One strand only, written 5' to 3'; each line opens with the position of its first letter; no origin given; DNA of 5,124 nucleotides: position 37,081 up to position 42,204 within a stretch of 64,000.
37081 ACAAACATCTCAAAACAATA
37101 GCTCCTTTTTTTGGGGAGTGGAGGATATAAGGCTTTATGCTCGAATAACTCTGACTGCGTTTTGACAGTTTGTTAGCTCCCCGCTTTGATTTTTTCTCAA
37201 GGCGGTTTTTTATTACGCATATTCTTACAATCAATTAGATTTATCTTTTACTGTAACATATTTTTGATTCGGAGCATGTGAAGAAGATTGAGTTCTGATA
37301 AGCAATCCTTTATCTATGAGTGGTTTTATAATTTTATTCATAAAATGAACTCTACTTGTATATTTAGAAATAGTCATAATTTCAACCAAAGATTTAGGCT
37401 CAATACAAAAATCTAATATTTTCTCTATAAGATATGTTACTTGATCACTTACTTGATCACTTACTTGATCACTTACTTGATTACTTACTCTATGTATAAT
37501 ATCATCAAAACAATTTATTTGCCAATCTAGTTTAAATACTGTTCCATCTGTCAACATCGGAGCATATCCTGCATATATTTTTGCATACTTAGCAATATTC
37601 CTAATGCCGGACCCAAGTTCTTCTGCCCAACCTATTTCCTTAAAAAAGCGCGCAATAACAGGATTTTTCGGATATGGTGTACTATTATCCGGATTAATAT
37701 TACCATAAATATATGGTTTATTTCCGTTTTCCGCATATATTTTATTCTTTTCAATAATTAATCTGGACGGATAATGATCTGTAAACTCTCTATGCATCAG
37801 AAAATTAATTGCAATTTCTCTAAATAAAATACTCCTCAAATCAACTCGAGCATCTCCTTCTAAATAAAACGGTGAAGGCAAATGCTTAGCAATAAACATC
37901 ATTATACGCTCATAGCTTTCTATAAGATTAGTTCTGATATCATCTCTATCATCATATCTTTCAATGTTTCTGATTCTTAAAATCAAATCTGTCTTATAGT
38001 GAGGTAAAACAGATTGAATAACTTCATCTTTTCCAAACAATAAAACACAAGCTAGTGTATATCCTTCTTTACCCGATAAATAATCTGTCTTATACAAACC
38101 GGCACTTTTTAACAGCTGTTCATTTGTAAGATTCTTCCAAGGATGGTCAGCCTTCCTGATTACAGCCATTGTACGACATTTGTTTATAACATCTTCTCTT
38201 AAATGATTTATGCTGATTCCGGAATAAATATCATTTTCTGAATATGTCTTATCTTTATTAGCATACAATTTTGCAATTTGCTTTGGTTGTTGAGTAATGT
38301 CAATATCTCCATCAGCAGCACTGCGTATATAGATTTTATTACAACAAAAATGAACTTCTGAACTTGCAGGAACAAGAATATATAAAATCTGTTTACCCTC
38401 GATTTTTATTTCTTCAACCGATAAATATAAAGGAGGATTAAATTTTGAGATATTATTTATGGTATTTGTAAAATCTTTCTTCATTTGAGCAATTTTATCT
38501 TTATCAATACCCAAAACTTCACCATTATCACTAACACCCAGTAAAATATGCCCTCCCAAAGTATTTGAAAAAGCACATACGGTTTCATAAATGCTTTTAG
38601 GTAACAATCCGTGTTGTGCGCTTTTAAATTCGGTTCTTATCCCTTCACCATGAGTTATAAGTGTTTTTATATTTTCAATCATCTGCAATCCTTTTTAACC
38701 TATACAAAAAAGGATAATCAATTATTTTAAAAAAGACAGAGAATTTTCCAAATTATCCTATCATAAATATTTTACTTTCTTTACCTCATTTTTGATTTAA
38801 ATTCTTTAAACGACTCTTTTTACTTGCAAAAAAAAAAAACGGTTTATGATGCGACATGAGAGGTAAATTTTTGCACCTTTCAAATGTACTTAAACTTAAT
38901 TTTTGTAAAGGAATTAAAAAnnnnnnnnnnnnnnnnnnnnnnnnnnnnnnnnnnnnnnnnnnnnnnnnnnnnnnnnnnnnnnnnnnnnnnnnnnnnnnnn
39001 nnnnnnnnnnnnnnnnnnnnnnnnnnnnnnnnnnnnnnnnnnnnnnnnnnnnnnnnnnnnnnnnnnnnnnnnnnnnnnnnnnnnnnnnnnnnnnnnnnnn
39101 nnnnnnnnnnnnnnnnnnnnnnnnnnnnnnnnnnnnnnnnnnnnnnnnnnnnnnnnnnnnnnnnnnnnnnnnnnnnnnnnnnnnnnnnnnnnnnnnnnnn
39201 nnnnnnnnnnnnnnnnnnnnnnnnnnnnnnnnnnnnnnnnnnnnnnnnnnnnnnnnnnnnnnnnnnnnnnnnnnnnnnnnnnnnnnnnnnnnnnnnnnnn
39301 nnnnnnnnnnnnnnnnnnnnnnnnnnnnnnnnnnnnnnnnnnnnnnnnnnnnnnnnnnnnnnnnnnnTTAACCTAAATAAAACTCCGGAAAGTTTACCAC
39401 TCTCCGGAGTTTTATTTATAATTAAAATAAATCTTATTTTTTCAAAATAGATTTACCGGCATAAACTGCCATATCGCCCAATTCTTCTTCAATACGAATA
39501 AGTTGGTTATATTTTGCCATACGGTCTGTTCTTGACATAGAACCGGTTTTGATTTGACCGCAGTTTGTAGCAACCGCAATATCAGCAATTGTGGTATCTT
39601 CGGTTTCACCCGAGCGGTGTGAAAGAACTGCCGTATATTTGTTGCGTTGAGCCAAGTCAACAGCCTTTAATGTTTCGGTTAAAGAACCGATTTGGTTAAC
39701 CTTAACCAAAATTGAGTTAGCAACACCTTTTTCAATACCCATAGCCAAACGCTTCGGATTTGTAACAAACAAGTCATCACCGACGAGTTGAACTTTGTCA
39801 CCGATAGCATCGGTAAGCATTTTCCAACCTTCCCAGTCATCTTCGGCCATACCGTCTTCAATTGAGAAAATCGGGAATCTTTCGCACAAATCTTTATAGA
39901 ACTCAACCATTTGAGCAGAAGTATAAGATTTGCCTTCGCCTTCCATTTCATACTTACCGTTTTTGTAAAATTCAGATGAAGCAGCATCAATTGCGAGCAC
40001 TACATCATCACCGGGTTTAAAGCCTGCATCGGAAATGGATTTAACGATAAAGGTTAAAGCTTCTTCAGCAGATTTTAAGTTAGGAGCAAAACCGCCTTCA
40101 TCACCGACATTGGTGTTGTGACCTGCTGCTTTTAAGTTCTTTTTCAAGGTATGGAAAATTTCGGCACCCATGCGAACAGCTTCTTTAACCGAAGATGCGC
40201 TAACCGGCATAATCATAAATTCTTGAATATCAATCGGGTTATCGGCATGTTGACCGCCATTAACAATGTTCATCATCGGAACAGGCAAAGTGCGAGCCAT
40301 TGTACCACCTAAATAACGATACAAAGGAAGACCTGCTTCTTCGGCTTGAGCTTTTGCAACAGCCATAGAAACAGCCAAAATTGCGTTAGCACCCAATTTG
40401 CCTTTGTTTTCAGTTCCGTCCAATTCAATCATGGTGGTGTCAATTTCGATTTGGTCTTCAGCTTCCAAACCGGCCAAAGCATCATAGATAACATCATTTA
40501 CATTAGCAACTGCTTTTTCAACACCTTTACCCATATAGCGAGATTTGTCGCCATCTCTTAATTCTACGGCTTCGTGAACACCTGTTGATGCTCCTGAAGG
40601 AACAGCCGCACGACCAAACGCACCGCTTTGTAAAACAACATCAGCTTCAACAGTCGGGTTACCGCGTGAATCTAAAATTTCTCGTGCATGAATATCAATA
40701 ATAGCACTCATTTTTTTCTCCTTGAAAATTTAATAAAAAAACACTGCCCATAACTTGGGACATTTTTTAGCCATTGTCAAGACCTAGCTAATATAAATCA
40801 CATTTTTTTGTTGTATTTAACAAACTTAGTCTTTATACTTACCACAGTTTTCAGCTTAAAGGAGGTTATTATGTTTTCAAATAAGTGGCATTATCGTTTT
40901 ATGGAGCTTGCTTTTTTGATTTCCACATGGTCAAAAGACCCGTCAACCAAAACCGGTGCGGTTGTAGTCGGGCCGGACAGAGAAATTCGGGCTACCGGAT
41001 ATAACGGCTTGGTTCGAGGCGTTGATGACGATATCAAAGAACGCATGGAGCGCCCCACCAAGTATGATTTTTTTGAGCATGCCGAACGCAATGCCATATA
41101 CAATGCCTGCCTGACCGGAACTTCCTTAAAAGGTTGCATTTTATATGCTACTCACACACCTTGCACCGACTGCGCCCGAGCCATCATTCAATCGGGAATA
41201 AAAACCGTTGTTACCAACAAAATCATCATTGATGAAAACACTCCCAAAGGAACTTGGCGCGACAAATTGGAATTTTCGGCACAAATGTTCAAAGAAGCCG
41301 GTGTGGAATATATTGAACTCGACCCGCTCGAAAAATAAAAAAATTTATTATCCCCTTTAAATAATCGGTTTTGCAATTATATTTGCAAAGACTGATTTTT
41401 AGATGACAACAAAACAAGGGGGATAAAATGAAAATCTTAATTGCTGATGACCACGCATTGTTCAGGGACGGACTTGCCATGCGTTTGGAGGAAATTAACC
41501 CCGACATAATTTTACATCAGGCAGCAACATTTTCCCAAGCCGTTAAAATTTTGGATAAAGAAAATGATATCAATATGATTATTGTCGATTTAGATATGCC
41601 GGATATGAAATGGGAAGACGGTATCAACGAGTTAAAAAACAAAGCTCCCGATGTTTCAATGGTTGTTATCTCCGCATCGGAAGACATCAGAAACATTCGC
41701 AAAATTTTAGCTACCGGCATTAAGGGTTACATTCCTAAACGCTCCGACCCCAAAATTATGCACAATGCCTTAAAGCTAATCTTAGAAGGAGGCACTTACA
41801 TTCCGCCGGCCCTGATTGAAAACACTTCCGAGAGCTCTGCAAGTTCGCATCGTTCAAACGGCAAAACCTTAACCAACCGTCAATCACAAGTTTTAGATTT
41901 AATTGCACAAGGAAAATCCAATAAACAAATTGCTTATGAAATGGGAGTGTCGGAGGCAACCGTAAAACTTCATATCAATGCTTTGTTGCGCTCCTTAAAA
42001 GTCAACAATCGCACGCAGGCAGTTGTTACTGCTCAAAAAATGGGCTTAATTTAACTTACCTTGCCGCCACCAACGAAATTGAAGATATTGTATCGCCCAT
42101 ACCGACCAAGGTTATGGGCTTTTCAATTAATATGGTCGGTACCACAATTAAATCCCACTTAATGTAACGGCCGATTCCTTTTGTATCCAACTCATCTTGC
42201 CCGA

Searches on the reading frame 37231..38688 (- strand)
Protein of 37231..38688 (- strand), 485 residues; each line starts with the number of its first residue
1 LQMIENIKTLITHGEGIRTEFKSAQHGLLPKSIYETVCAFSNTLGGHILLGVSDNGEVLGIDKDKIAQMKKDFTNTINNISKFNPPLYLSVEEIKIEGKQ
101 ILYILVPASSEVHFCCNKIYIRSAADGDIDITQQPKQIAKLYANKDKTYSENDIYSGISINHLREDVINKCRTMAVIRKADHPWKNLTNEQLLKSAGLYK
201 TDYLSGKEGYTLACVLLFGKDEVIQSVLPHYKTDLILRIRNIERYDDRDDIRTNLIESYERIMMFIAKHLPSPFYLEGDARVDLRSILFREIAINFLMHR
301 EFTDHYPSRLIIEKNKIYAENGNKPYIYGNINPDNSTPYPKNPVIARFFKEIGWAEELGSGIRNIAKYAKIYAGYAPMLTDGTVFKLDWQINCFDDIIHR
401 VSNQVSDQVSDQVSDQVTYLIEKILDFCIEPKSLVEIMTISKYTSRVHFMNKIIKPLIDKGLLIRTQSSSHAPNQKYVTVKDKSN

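Call 12: search_protein_families(library=pfam, proteins=[window:37231-38688:-], max_evalue=0.01)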
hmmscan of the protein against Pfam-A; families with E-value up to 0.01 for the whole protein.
window:37231-38688:- (485 aa): 2 families
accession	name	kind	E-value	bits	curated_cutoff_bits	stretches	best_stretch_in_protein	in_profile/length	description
PF04326.19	SLFN_AlbA_2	-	3.5e-19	69.9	25.3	1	15-123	1-110/118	Schlafen, AlbA_2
PF13749.12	HATPase_c_4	-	4e-06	27.2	26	1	334-379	33-78/89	Putative ATP-dependent DNA helicase recG C-terminal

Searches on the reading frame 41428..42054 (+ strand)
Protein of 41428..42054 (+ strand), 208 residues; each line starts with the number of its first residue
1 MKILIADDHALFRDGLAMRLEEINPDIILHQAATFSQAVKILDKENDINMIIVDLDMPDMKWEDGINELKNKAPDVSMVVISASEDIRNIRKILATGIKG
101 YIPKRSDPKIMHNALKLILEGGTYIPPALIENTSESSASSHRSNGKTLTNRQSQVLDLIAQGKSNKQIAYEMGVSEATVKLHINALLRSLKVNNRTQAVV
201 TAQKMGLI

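Call 26: search_protein_families(library=pfam, proteins=[window:41428-42054:+], max_evalue=0.001)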
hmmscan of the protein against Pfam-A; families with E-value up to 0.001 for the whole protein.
window:41428-42054:+ (208 aa): 5 families
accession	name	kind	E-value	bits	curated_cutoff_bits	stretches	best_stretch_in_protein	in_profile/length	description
PF00196.25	GerE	-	1.8e-20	72.7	23.5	1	147-202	2-57/57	Bacterial regulatory proteins, luxR family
PF00072.30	Response_reg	-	3.1e-17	63.2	30.2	1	3-115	1-110/111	Response regulator receiver domain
PF08281.18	Sigma70_r4_2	-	3.7e-06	26.9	25.7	1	147-184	10-48/54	Sigma-70, region 4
PF02796.21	HTH_7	-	0.00043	20.8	23.8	0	150-180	9-39/45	Helix-turn-helix domain of resolvase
PF19610.4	DUF6115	-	0.00089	20.1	27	0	135-184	83-132/134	Family of unknown function (DUF6115)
